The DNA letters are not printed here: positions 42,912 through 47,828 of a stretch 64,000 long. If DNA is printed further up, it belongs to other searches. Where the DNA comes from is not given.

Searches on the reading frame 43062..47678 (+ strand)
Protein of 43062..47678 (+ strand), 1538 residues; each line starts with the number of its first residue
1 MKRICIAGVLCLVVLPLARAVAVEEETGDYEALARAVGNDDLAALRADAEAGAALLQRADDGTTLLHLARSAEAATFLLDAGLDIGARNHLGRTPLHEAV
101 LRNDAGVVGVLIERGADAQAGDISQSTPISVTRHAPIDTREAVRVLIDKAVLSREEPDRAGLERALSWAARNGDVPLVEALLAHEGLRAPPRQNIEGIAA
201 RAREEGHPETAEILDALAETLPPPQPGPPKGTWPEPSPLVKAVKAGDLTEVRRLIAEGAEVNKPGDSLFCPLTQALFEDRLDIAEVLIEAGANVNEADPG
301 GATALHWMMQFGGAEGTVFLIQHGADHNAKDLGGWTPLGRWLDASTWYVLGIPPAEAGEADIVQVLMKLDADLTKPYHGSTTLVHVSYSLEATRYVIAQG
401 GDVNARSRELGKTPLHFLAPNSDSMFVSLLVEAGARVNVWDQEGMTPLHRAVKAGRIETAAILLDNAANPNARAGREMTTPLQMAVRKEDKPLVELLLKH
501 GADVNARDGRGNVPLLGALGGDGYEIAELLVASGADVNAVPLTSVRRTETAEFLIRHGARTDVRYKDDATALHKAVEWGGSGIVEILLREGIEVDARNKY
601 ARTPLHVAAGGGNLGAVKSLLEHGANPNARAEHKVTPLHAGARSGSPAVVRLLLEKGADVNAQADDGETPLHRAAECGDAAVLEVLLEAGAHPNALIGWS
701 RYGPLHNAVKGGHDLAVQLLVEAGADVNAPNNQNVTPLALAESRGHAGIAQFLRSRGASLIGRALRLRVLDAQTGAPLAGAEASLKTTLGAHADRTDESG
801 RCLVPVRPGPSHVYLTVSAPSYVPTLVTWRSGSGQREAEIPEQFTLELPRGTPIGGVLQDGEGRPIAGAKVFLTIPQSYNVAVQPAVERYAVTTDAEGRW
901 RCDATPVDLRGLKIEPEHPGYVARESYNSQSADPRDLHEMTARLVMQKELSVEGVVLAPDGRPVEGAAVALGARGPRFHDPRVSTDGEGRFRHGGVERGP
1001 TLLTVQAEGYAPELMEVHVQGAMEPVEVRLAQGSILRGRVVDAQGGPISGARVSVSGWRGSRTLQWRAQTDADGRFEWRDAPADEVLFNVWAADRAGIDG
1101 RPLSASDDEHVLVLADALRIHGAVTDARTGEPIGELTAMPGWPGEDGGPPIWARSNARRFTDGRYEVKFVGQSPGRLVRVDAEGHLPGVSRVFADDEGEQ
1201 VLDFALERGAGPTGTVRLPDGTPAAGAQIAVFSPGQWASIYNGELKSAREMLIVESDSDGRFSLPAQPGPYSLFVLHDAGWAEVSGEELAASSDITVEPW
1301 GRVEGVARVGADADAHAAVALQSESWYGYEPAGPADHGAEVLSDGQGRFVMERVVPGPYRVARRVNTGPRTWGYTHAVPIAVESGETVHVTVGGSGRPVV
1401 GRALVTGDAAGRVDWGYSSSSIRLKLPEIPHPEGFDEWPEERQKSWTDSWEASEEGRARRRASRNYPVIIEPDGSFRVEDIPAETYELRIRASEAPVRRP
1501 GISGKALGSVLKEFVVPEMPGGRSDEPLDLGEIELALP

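Call 18: search_protein_families(library=pfam, proteins=[window:43062-47678:+], max_evalue=0.01)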
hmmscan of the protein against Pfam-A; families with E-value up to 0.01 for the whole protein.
window:43062-47678:+ (1538 aa): 15 families
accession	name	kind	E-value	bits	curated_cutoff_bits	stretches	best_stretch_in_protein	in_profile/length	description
PF12796.13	Ank_2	-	4.9e-88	290.3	27.3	7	548-630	10-89/90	Ankyrin repeats (3 copies)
PF00023.36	Ank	-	5e-82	265.5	21.1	8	602-630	3-31/33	Ankyrin repeat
PF13637.12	Ank_4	-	3.2e-66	218.2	22.7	8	638-687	1-50/50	Ankyrin repeats (many copies)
PF13857.12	Ank_5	-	5.5e-57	189.5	27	8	430-485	1-56/56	Ankyrin repeats (many copies)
PF13606.12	Ank_3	-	8.3e-56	179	22.3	4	635-662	3-30/30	Ankyrin repeat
PF13620.12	CarboxypepD_reg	-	7.3e-49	164.5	32.3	5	951-1020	1-70/82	Carboxypeptidase regulatory-like domain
PF13715.12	CarbopepD_reg_2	-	1.6e-13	50.9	32.2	0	1037-1086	2-46/88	CarboxypepD_reg-like domain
PF24521.3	Ank_KRIT1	-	4.4e-13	49.6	80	2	668-753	19-104/149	KRIT1 ankyrin-repeats domain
PF23745.1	ANK_LRRK2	-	3.2e-10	40.4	27.5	0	482-536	35-89/130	LRRK2 ANK repeat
PF02369.22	Big_1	-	1.2e-09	38.5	34.9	0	1036-1077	21-63/93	Bacterial Ig-like domain (group 1)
PF20598.4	DUF6795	-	3.6e-08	34.1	27.4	0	1038-1077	3-42/103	Domain of unknown function (DUF6795)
PF00775.27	Dioxygenase_C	-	7.7e-05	22.7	27.3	0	1035-1059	31-53/182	Dioxygenase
PF07210.18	DUF1416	-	0.00055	20.2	23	0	939-993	9-61/97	Protein of unknown function (DUF1416)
PF14686.12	fn3_3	-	0.0037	17.4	24.4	0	1344-1361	32-49/75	Polysaccharide lyase family 4, domain II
PF09430.16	EMC7_beta-sandw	-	0.0042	17.7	26.6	0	1465-1493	20-48/122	ER membrane protein complex subunit 7, beta-sandwich domain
